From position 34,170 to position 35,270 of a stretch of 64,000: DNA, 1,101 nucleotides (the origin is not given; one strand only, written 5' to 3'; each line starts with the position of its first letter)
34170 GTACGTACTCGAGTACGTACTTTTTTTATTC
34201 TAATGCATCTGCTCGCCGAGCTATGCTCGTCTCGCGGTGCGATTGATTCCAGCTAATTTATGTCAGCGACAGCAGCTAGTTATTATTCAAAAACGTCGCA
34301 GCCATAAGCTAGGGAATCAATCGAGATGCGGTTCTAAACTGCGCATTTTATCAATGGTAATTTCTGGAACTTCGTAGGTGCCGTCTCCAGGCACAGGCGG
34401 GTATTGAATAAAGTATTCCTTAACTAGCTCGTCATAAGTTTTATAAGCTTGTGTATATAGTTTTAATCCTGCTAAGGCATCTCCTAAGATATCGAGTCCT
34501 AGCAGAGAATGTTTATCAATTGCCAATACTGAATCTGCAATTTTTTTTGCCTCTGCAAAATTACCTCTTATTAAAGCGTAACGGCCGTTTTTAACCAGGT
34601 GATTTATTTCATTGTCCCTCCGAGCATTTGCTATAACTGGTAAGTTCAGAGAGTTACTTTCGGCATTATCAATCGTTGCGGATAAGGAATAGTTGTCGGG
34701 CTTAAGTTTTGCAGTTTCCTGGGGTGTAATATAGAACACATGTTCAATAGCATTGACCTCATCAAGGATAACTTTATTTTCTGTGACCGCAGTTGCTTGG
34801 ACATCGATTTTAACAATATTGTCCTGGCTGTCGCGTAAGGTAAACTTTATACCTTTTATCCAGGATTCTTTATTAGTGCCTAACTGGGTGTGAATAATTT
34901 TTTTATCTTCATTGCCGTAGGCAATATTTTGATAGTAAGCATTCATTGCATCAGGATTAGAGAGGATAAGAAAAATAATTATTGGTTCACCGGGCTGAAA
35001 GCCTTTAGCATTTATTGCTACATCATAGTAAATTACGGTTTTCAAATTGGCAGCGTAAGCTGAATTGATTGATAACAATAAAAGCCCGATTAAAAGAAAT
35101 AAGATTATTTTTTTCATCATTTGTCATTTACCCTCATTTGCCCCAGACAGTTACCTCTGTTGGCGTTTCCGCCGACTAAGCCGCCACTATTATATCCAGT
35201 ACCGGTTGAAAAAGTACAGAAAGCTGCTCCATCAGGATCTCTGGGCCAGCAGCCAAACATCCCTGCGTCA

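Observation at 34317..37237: Coupled pair: metzincin-like lipoprotein with a (PE)n linker and a secreted partner protein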

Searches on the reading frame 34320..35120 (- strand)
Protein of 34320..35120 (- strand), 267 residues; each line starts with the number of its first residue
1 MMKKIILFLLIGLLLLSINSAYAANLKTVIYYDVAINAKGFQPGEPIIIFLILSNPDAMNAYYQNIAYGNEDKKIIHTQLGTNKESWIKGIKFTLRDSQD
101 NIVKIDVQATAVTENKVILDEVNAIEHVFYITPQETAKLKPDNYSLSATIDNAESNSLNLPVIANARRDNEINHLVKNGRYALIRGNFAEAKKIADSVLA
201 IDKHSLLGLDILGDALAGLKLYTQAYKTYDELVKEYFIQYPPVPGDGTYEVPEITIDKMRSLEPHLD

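Call 3: search_protein_families(library=pfam, proteins=[window:34320-35120:-], max_evalue=1)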
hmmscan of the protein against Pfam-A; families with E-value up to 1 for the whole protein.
window:34320-35120:- (267 aa): 5 families
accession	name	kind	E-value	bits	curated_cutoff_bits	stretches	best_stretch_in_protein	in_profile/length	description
PF02110.20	HK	-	0.065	13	27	1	164-196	91-123/247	Hydroxyethylthiazole kinase family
PF07719.23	TPR_2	-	0.083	13.5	27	0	179-203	8-32/34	Tetratricopeptide repeat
PF13174.12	TPR_6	-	0.14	13.3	26.3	0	212-236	6-30/33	Tetratricopeptide repeat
PF14559.12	TPR_19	-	0.19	12.5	25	1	183-235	2-54/68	Tetratricopeptide repeat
PF13428.12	TPR_14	-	0.31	12.3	23.5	0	209-235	4-30/44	Tetratricopeptide repeat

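Call 4: search_protein_families(library=ncbifam, proteins=[window:34320-35120:-], max_evalue=1)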
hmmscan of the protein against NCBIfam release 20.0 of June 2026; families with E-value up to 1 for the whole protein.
window:34320-35120:- (267 aa): 2 families
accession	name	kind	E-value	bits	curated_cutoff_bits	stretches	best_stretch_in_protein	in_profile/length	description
TIGR00694.1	thiM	equivalog_domain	0.026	14.1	256.4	1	164-196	91-123/249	hydroxyethylthiazole kinase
NF006830.1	PRK09355.1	equivalog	0.034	13.5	180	1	164-197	97-130/263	hydroxyethylthiazole kinase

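Call 7: find_homologous_proteins(query=window:34320-35120:-, max_evalue=0.001)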
Query window:34320-35120:- (267 aa): 3 proteins with E <= 0.001 among 1291 candidates.
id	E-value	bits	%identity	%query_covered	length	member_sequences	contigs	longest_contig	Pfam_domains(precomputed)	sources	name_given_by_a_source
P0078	1.1e-169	580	100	100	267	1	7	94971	-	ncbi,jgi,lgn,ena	-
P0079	1.5e-123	429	72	93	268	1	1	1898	-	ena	-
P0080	2.2e-76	275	50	96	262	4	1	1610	PF07719.24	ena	-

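Call 12: find_encoding_contigs(protein=P0078, flank=10000, max_places=6)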
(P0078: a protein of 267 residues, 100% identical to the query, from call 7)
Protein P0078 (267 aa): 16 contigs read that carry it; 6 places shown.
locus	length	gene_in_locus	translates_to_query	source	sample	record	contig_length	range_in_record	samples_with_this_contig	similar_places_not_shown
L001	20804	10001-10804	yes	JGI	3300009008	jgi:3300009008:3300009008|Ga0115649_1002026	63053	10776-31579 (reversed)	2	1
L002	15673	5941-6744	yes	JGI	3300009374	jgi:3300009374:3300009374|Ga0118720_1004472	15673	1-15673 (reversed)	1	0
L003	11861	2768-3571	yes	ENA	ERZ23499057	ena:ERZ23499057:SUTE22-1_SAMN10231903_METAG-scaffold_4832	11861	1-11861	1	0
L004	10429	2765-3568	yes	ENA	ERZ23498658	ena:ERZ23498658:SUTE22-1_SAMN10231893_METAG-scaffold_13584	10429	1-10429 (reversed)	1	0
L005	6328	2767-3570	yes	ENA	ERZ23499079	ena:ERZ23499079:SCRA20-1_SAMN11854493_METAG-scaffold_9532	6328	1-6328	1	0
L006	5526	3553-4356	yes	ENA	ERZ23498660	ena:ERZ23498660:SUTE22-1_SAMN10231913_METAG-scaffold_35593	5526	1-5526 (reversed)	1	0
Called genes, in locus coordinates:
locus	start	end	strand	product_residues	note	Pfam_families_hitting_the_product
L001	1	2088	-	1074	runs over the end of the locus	PF25596:CPSase_L_D1, PF02786:CPSase_L_D2, PF02787:CPSase_L_D3, PF25596:CPSase_L_D1, PF02222:ATP-grasp, PF02786:CPSase_L_D2, PF07478:Dala_Dala_lig_C, PF02142:MGS, +6 more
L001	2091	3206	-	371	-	PF00988:CPSase_sm_chain, PF00117:GATase, PF07722:Peptidase_C26 (faint)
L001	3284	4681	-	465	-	PF03600:CitMHS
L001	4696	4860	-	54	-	-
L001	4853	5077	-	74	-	-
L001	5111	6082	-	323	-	-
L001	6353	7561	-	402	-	PF04851:ResIII, PF00270:DEAD, PF00271:Helicase_C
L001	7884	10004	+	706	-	-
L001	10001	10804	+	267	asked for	-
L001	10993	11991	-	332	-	PF10503:Esterase_PHB (weak)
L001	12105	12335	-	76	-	-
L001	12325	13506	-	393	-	PF12801:Fer4_5, PF12801:Fer4_5 (weak), PF12838:Fer4_7, PF13187:Fer4_9 (weak), PF00037:Fer4 (weak), PF12797:Fer4_2 (weak), PF12837:Fer4_6 (weak), PF14697:Fer4_21, +5 more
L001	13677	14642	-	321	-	PF02540:NAD_synthase (faint), PF00958:GMP_synt_C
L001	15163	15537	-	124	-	PF00072:Response_reg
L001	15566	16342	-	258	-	PF00072:Response_reg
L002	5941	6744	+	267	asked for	-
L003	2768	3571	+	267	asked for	-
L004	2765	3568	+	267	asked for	-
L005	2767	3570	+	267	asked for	-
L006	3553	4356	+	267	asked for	-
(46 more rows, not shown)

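Call 49: search_solved_structures(query=A3, max_evalue=10, show_alignments=2)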
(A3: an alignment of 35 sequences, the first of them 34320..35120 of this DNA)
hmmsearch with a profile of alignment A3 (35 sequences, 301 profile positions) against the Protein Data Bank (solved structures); distinct sequences matched with E-value up to 10: 376 (the best 60 are shown).
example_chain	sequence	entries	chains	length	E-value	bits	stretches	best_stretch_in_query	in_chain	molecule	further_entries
9qhb_A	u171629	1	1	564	8.3e-137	458.7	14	207-271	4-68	Engineered tetratricopeptide repeat protein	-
8bu0_A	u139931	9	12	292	9.8e-74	251.6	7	207-271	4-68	Consensus tetratricopeptide repeat protein | Crystal structure of an 8-repeat consensus TPR superhelix with Zinc. | Monomer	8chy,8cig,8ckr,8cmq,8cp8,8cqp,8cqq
9qhc_A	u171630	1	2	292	4.5e-64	219.9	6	208-271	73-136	Engineered tetratricopeptide repeat protein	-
7obi_A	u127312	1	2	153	1.1e-39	139.9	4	207-271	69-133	CTPR-rv4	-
8ch0_A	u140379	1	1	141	1e-27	100.6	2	207-271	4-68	Consensus tetratricopeptide repeat protein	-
2fo7_A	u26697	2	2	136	1.9e-27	99.6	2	208-271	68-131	SYNTHETIC CONSENSUS TPR PROTEIN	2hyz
8bda_E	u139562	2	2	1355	1.5e-26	96.7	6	201-272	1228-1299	Intraflagellar transport protein 139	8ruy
9gzg_A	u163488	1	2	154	2e-26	96.3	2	210-271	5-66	Engineered CTPR protein with glutamic acids for conductivity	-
2wqh_A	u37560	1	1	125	2.9e-25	92.5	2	204-273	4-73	CTPR3Y3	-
7yeh_B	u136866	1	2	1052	1.7e-24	90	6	213-271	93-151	UDP-N-acetylglucosamine--peptide N-acetylglucosaminyltransferase 110 kDa subunit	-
7ntf_A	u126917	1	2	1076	3.5e-24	88.9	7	213-271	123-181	Isoform 1 of UDP-N-acetylglucosamine--peptide N-acetylglucosaminyltransferase 110 kDa subu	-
7yea_A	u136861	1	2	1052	6.9e-24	87.9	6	213-271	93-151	UDP-N-acetylglucosamine--peptide N-acetylglucosaminyltransferase 110 kDa subunit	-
1w3b_A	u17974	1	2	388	4.7e-23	85.2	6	214-271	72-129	UDP-N-ACETYLGLUCOSAMINE--PEPTIDE N-ACETYLGLUCOSAMINYLTRANSFERASE 110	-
6eou_A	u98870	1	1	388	7.4e-23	84.6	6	213-271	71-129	UDP-N-acetylglucosamine--peptide N-acetylglucosaminyltransferase 110 kDa subunit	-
7qdr_B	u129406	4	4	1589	7.6e-21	78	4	198-271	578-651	Tetratricopeptide repeat protein 37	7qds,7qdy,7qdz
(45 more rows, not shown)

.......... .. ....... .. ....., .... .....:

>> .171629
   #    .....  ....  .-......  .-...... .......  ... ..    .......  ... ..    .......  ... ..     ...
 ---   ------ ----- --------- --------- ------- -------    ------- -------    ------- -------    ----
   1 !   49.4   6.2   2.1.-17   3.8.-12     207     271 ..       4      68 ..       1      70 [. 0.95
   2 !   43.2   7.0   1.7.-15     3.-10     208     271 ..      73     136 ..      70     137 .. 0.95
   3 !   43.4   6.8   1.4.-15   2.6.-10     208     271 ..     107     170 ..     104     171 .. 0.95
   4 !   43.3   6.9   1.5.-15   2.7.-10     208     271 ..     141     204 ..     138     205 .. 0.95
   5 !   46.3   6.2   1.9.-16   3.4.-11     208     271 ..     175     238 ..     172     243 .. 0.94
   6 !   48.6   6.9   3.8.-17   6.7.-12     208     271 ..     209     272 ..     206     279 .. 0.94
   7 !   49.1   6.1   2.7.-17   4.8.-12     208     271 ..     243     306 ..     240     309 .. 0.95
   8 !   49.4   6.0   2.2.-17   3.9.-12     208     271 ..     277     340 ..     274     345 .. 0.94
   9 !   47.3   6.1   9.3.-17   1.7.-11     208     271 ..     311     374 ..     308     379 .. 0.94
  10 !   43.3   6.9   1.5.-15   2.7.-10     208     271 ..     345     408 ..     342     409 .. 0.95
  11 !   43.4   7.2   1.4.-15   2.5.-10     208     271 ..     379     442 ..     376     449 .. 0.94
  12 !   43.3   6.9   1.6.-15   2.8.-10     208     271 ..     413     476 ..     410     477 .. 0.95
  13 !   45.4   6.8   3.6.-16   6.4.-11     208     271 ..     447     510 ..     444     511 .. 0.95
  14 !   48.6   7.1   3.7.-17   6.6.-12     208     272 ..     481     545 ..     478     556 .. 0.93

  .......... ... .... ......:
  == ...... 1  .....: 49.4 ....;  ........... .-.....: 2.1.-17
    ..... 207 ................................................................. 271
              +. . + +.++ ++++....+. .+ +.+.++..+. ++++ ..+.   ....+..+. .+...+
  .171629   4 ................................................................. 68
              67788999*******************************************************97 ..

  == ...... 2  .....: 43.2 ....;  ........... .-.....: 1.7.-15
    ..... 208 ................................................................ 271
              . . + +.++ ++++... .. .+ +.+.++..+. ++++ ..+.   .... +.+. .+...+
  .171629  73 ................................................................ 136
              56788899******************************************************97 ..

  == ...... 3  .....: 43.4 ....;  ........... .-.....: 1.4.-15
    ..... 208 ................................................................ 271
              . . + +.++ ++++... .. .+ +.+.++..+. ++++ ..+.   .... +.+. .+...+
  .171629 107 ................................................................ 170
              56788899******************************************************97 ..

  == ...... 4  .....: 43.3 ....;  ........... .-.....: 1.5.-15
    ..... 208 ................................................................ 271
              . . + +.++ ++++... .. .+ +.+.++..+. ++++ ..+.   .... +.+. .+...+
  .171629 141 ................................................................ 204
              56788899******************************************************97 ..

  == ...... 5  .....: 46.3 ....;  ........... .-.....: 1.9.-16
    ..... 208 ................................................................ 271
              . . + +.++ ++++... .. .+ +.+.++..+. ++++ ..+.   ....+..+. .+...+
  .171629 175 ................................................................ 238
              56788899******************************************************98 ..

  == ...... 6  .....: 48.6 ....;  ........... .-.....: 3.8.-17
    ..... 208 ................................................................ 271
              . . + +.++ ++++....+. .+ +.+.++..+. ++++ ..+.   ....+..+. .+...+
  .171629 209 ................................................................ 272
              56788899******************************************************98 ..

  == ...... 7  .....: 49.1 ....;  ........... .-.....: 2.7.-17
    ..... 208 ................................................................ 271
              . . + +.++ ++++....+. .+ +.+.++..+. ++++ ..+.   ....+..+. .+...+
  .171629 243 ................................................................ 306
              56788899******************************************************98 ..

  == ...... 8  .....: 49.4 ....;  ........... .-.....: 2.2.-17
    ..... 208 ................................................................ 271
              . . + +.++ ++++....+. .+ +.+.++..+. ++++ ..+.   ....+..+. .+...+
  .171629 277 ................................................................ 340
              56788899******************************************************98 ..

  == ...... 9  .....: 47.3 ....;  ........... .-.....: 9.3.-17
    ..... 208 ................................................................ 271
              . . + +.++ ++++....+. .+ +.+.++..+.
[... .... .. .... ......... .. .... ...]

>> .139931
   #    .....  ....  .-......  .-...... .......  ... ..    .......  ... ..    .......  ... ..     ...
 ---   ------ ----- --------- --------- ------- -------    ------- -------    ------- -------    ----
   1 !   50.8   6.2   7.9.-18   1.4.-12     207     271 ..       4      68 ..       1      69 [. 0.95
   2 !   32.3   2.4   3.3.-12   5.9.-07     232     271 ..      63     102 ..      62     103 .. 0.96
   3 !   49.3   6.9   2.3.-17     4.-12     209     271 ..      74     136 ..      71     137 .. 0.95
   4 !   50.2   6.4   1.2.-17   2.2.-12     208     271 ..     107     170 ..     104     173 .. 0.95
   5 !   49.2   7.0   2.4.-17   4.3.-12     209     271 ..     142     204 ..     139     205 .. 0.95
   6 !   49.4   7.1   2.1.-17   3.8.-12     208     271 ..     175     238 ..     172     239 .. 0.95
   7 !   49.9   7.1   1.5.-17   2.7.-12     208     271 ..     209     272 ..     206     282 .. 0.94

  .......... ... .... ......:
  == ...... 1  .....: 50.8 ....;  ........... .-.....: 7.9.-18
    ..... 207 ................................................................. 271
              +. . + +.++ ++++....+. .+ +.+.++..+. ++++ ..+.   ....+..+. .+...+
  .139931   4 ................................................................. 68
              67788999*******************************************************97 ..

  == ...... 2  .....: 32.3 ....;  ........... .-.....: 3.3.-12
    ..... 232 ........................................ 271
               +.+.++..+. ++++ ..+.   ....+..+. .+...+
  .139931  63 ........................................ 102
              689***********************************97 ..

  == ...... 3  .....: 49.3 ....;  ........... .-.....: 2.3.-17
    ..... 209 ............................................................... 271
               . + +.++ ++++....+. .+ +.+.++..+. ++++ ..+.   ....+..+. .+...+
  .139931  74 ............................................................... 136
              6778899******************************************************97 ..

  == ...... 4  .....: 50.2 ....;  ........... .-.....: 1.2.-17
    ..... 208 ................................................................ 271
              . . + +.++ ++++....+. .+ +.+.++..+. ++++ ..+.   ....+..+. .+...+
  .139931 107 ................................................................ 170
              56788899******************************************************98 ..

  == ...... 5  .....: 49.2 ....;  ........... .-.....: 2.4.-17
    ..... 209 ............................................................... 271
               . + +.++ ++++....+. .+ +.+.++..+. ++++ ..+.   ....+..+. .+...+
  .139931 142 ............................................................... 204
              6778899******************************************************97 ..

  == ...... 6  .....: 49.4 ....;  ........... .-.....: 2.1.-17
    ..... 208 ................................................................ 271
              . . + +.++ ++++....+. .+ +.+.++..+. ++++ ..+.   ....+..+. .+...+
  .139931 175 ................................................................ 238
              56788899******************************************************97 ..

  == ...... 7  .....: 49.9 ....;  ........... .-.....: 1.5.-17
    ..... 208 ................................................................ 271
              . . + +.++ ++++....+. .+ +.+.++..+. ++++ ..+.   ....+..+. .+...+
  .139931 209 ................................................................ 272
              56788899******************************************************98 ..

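Call 50: search_protein_families(library=pfam, alignment_id=A3, max_evalue=0.01)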
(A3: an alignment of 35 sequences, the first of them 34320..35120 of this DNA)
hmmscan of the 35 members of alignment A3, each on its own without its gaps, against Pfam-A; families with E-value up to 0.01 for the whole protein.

A. member 1, window:34320-35120:- (267 aa): 0 families

B. families by the number of members that match (of 35 scanned): 30 families (the first 25 are shown)
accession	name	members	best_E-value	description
PF07719.23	TPR_2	22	2.8e-08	Tetratricopeptide repeat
PF13432.12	TPR_16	17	5.5e-07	Tetratricopeptide repeat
PF13428.12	TPR_14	16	3.5e-07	Tetratricopeptide repeat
PF14559.12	TPR_19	13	3.4e-06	Tetratricopeptide repeat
PF13424.12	TPR_12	10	2.4e-05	Tetratricopeptide repeat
PF00515.34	TPR_1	9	3.4e-05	Tetratricopeptide repeat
PF13181.12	TPR_8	7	0.00015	Tetratricopeptide repeat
PF12895.13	ANAPC3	6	2.9e-06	Anaphase-promoting complex, cyclosome, subunit 3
PF05120.17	GvpG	5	1.1e-05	Gas vesicle protein G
PF13431.12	TPR_17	4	0.00021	Tetratricopeptide repeat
PF13174.12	TPR_6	4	0.00051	Tetratricopeptide repeat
PF13176.12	TPR_7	3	0.00017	Tetratricopeptide repeat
PF09851.14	SHOCT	2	4.3e-05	Short C-terminal domain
PF25063.1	ARM_TT21_C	2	0.00053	Tetratricopeptide repeat protein 21 C-terminal ARM domain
PF13414.12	TPR_11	2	0.0014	TPR repeat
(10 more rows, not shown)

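Call 67: search_protein_families(library=padloc, proteins=[window:34320-35120:-], max_evalue=0.1)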
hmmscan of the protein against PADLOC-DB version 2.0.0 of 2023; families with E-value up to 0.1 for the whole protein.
window:34320-35120:- (267 aa): 0 families

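Call 81: find_homologous_proteins(query=A3, max_evalue=1e-10)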
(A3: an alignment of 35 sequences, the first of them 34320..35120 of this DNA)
Query A3 (35 sequences) (267 aa, profile of the alignment): 5 proteins with E <= 1e-10 among 8000 candidates.
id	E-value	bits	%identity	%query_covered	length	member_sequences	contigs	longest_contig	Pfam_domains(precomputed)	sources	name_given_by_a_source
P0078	5.6e-63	231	100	100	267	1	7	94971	-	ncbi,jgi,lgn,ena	-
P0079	5.5e-58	215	72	93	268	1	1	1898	-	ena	-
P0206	3.5e-36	143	31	13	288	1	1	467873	-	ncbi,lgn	ncbi:MAG: hypothetical protein AB7O67_09990 [Vicinamibacterales bacterium]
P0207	3.5e-17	81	-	-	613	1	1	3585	PF13431.13,PF23914.2,PF13414.13,PF08409.17,PF13176.13,PF13428.13,PF13374.13,PF14559.13,PF13371.13,PF00515.35,PF12895.14,PF13424.13,PF13432.13,PF13181.13,PF07719.24,PF13174.13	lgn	-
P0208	6.9e-12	63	32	7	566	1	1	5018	PF25063.1,PF13431.13,PF23914.2,PF25062.2,PF13428.13,PF13374.13,PF14559.13,PF24575.2,PF13371.13,PF00515.35,PF12895.14,PF13424.13,PF13432.13,PF13181.13,PF07719.24,PF13174.13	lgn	-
